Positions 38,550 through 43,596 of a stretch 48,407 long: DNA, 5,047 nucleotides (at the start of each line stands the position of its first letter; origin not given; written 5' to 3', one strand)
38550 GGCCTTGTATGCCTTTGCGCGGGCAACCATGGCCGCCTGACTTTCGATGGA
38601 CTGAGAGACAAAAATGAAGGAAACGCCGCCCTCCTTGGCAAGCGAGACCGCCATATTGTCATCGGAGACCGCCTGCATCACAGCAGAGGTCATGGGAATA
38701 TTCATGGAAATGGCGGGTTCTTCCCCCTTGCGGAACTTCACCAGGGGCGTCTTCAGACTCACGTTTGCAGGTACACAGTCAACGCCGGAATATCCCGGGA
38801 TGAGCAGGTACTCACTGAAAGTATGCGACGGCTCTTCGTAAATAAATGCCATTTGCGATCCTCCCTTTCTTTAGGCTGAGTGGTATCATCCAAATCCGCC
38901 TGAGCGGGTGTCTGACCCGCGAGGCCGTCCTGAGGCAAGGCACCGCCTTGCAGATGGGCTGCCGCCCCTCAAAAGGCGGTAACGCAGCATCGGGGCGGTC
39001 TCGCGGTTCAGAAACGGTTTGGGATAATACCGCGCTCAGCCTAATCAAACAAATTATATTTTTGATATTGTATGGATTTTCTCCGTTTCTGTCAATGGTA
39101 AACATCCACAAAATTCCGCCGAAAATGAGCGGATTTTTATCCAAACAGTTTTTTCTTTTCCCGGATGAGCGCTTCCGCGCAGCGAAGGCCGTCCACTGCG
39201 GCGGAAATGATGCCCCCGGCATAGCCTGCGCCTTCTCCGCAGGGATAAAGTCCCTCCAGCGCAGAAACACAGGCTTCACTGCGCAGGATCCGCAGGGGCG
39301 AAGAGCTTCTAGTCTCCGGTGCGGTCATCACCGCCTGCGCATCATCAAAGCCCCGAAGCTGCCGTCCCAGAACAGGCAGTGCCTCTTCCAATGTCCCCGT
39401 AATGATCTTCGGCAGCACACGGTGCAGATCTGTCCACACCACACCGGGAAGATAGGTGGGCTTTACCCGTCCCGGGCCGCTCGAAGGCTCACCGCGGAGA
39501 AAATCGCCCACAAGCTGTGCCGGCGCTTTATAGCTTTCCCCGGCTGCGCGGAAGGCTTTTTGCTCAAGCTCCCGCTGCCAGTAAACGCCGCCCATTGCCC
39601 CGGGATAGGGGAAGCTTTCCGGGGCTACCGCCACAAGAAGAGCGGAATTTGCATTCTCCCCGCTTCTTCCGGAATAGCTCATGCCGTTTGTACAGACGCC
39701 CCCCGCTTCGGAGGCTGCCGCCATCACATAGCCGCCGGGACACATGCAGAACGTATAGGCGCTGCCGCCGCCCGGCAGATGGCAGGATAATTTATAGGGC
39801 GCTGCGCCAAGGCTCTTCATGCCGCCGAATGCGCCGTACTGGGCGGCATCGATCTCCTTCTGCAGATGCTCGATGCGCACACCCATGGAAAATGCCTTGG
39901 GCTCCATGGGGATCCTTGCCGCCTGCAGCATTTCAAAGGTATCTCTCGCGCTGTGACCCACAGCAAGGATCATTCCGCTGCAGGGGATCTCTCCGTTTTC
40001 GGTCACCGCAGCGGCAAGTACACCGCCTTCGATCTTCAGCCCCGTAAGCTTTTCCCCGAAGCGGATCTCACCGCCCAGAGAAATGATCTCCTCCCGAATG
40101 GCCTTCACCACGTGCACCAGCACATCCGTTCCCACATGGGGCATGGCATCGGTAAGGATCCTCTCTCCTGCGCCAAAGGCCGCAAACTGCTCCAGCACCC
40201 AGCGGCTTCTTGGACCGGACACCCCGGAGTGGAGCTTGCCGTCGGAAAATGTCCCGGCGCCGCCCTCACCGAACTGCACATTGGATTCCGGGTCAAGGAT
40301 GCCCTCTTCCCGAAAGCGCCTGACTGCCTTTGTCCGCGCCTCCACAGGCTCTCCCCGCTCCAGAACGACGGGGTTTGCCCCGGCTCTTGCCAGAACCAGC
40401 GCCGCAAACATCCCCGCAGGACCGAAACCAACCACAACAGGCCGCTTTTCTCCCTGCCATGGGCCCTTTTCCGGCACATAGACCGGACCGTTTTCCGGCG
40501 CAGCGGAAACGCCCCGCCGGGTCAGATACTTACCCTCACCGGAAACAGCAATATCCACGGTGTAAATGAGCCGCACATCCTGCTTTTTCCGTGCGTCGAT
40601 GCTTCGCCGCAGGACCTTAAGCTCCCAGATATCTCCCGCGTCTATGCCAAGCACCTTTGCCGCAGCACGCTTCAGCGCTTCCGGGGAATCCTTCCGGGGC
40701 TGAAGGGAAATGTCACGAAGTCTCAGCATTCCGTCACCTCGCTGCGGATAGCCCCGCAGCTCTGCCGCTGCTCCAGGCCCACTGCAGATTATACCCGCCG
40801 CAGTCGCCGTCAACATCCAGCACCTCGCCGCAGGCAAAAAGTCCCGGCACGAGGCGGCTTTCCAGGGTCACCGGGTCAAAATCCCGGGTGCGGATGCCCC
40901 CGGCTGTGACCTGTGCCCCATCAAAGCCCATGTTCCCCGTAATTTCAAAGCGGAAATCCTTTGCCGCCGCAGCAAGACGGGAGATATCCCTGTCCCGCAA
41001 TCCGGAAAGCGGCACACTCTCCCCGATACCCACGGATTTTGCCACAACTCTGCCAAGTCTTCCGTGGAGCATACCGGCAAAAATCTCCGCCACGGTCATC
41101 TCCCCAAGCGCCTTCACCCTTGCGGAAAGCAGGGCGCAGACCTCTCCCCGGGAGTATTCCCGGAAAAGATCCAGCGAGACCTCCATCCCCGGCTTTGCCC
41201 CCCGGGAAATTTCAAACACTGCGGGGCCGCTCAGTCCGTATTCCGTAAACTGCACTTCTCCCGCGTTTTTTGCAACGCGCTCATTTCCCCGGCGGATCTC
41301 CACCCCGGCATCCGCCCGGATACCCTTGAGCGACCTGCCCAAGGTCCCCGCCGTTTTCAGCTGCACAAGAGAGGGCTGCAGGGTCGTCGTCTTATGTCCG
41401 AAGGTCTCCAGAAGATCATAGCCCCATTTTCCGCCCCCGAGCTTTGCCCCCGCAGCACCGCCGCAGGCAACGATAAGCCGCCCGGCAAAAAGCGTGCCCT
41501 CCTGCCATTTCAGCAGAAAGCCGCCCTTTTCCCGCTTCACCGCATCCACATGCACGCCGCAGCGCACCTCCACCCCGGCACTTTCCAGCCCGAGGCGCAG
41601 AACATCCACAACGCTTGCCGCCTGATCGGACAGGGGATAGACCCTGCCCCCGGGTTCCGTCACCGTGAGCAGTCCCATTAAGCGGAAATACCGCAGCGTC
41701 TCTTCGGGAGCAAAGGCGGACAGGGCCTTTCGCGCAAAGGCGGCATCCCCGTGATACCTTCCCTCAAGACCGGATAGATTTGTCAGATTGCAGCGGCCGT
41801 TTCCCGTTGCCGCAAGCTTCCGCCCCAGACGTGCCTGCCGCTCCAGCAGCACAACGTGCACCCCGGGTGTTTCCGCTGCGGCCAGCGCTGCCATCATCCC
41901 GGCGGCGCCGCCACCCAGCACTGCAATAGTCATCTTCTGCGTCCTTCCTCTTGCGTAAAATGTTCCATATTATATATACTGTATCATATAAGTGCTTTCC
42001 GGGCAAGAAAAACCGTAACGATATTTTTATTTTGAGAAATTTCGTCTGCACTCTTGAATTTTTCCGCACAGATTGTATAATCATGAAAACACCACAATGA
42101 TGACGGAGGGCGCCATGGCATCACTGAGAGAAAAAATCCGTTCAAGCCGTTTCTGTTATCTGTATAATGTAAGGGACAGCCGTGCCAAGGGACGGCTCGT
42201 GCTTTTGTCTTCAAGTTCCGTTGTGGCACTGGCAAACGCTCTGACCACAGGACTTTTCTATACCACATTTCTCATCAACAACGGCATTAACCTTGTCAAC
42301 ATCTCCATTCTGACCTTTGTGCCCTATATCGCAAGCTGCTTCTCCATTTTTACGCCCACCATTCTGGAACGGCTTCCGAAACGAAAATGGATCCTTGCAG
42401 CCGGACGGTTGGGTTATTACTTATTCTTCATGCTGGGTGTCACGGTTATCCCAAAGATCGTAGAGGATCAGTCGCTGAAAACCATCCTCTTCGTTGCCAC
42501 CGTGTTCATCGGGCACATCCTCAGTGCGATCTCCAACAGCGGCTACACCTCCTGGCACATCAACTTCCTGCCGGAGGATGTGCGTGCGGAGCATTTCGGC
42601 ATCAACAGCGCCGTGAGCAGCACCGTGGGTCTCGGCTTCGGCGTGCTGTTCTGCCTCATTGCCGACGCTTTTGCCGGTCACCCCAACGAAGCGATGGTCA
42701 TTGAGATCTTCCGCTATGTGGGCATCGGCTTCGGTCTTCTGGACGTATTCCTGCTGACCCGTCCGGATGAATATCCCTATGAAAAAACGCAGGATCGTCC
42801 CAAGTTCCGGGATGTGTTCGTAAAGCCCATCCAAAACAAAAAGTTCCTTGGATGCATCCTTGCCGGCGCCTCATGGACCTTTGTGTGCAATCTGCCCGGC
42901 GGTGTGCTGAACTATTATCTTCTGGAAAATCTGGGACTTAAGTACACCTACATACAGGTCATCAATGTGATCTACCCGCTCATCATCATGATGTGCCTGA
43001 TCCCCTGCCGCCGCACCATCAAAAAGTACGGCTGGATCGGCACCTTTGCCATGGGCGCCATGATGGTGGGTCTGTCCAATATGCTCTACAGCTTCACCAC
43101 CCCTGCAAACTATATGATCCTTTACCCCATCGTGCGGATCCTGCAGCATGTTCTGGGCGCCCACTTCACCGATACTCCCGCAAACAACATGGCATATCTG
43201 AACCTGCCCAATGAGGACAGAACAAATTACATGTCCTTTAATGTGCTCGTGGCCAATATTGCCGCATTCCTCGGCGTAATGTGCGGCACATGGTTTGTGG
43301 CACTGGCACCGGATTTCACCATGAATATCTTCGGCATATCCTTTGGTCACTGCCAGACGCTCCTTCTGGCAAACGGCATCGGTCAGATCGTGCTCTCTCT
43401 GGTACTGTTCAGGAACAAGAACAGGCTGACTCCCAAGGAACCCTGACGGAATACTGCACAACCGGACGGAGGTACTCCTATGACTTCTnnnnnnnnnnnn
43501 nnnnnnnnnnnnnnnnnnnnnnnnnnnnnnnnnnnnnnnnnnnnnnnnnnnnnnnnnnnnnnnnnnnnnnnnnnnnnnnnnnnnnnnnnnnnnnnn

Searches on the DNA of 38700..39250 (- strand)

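Call 4: search_rna_families(source=window, start=38700, end=39250, threshold=evalue, max_evalue=10, show_alignments=4)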
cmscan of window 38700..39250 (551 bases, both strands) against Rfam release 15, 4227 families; matches with E-value up to 10: 6.
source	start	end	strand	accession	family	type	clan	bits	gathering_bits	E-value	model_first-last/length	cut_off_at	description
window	38714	38747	-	RF01100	PK-BYV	Cis-reg;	-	19.7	50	0.11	1-40/40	no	3'-terminal pseudoknot in BYV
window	38914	39008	+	RF03710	mir-1451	Gene; miRNA;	-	17.4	85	6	1-92/92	no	mir-1451 microRNA precursor family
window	38907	39016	+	RF03937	mir-9456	Gene; miRNA;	-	17.1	80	1.8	1-68/68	no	mir-9456 microRNA precursor family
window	39101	39167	-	RF03709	MIR1878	Gene; miRNA;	-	16.1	70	4.8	1-100/100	no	MIR1878 microRNA precursor family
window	38907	39016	-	RF03937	mir-9456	Gene; miRNA;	-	15.9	80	3.8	1-68/68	no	mir-9456 microRNA precursor family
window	39054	39128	-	RF00794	mir-42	Gene; miRNA;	CL00088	14.8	70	3.2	1-102/102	no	mir-42 microRNA precursor family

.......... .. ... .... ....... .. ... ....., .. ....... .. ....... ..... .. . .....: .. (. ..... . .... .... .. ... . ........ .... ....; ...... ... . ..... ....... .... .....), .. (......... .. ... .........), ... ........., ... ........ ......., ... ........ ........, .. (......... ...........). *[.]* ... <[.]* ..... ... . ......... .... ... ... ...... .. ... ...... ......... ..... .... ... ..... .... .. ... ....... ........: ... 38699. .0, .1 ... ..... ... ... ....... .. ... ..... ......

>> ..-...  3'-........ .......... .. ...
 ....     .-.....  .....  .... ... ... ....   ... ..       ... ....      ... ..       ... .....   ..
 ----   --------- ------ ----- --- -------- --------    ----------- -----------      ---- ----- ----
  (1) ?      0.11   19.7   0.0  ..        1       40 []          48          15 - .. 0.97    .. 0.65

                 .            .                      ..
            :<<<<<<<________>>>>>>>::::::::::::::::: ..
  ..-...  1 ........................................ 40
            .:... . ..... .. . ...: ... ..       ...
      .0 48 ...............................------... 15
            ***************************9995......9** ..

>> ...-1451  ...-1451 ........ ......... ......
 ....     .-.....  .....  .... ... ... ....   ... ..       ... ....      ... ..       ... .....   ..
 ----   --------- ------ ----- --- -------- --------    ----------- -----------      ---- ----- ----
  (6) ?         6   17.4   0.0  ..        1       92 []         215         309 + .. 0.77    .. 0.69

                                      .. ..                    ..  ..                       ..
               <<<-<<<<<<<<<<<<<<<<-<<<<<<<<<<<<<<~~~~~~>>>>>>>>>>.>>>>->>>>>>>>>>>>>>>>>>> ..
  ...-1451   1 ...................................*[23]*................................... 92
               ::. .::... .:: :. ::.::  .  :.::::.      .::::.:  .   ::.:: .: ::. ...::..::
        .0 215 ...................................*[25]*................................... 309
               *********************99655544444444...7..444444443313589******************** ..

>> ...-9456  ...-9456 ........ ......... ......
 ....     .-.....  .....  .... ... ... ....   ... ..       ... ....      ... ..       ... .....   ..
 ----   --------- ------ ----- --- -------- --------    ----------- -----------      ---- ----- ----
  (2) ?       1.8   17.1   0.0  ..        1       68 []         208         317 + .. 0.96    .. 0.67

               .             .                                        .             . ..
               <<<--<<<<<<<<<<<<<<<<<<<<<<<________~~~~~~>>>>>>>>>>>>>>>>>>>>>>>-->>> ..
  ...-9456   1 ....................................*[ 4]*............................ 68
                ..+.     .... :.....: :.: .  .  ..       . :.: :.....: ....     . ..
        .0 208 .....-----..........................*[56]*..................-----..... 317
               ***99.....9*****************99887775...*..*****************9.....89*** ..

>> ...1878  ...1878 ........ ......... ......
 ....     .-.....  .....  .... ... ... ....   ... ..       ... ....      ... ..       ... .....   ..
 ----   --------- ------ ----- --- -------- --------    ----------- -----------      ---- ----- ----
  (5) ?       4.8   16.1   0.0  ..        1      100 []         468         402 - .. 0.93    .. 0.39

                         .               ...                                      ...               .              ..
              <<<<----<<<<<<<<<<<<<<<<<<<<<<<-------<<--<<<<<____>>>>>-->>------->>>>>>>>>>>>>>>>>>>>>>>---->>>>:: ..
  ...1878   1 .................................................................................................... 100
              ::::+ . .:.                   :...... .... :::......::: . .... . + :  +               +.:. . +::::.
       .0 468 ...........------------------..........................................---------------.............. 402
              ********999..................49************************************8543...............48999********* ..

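Call 30: search_dna_similar(query=window:38868-39047:-, collection=plasmids, mode=distant, max_evalue=0.01)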
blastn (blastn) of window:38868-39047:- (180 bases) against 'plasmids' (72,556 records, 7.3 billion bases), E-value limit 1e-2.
No match.

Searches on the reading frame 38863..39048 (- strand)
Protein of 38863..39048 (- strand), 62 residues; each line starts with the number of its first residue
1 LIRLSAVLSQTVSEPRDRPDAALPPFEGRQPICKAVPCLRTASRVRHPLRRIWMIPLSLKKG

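Call 38: find_homologous_proteins(query=window:38863-39048:-, max_evalue=10)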
Query seq(62 aa) (62 aa): 1 proteins with E <= 10 among 2 candidates.
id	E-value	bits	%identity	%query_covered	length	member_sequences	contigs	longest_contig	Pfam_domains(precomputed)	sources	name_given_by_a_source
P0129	6.0e-33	128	100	100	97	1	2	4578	-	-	-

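Call 80: list_cluster_members(proteins=[P0130, P0131, P0132, P0133, P0134, P0135, P0136, P0138, P0139, P0129])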
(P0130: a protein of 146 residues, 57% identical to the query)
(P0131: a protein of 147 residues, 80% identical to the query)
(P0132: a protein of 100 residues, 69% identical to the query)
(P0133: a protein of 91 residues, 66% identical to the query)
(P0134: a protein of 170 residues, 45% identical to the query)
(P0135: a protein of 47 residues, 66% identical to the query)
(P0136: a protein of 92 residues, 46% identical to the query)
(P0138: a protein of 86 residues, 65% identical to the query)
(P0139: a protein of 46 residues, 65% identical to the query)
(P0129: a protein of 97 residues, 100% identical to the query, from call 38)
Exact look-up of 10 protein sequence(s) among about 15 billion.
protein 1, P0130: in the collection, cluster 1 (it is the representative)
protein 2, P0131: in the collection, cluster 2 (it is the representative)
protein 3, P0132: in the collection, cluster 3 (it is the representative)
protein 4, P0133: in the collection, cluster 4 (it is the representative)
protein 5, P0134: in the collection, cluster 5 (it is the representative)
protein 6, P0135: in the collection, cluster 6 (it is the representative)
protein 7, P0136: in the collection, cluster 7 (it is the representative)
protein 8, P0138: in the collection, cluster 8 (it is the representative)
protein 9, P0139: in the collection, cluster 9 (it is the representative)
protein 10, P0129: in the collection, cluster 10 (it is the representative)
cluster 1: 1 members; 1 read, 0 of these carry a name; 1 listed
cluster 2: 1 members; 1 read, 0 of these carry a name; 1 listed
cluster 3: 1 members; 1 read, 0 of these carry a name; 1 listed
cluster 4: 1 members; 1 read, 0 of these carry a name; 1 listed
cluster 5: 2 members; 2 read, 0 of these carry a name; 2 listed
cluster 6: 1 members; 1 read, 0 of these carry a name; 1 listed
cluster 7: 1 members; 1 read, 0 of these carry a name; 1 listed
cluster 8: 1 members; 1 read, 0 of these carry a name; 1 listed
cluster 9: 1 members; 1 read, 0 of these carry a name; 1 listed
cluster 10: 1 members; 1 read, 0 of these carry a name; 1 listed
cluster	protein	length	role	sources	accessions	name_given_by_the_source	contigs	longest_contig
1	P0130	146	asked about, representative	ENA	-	-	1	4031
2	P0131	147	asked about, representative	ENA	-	-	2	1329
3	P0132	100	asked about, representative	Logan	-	-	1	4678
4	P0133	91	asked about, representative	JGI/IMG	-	-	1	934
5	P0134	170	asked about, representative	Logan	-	-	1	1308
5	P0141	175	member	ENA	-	-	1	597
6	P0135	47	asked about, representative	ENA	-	-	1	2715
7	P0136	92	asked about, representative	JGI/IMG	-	-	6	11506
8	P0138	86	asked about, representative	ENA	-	-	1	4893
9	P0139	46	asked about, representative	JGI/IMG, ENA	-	-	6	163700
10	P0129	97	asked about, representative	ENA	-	-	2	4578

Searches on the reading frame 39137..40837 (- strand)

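Call 7: search_protein_families(library=pfam, proteins=[window:39137-40837:-])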
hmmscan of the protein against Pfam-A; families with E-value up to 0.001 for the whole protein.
window:39137-40837:- (566 aa): 5 families
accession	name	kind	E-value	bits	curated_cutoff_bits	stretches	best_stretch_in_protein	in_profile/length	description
PF21688.3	FAD-depend_C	-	1.4e-71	241.3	27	1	315-511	1-197/197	FAD-dependent protein, C-terminal domain-like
PF01266.30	DAO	-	9.2e-10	39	27.9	1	243-314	151-224/353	FAD dependent oxidoreductase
PF07992.20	Pyr_redox_2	-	1.5e-05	25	26.1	0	134-163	4-33/291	Pyridine nucleotide-disulphide oxidoreductase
PF03486.20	HI0933_like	-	4e-05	23.6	50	0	134-164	4-34/244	HI0933-like protein Rossmann domain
PF01494.25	FAD_binding_3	-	0.00032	20.5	22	1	134-171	5-42/349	FAD binding domain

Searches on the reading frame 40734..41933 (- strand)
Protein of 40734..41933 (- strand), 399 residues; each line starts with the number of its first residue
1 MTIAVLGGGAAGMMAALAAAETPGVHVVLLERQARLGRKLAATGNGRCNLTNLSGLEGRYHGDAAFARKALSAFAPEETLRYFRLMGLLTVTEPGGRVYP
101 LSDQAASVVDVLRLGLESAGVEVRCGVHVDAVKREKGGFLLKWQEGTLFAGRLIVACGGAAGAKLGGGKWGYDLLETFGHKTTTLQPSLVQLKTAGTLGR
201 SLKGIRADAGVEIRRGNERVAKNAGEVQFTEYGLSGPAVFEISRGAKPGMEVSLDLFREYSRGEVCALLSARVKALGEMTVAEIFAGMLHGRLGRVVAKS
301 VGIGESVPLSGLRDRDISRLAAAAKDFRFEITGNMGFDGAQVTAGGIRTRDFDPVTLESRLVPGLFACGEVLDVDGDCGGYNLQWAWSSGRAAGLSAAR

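Call 7: search_protein_families(library=pfam, proteins=[window:40734-41933:-])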
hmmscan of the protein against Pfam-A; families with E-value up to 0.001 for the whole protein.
window:40734-41933:- (399 aa): 9 families
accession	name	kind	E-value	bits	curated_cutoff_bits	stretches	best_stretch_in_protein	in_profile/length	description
PF03486.20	HI0933_like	-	1.1e-67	228.5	50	1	2-394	2-242/244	HI0933-like protein Rossmann domain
PF22780.1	HI0933_like_1st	-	3.5e-20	72.9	27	1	186-342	1-165/165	HI0933-like protein barrel and H2TH domain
PF00890.30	FAD_binding_2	-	3.6e-08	33.5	20.4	1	3-42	2-40/414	FAD binding domain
PF01266.30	DAO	-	2.3e-07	31.1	27.9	1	3-43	2-39/353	FAD dependent oxidoreductase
PF07992.20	Pyr_redox_2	-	1.1e-05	25.4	26.1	0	107-160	184-237/291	Pyridine nucleotide-disulphide oxidoreductase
PF13738.12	Pyr_redox_3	-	2.1e-05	24.3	30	0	109-158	84-133/305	Pyridine nucleotide-disulphide oxidoreductase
PF13450.12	NAD_binding_8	-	3.8e-05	24.3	21.9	1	5-37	1-32/68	NAD(P)-binding Rossmann-like domain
PF12831.13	FAD_oxidored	-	6e-05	22.9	27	1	3-40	2-38/416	FAD dependent oxidoreductase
PF01134.28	GIDA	-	0.00072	19.2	22.1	0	3-37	2-29/391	Glucose inhibited division protein A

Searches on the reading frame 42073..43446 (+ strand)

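Call 94: search_protein_families(library=pfam, proteins=[window:42073-43446:+], max_evalue=0.00001)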
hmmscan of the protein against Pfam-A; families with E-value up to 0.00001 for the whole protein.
window:42073-43446:+ (457 aa): 1 family
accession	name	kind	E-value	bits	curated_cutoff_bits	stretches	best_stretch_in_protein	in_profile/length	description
PF07690.21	MFS_1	-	2.1e-14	53.7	33.4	1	49-401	6-346/347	Major Facilitator Superfamily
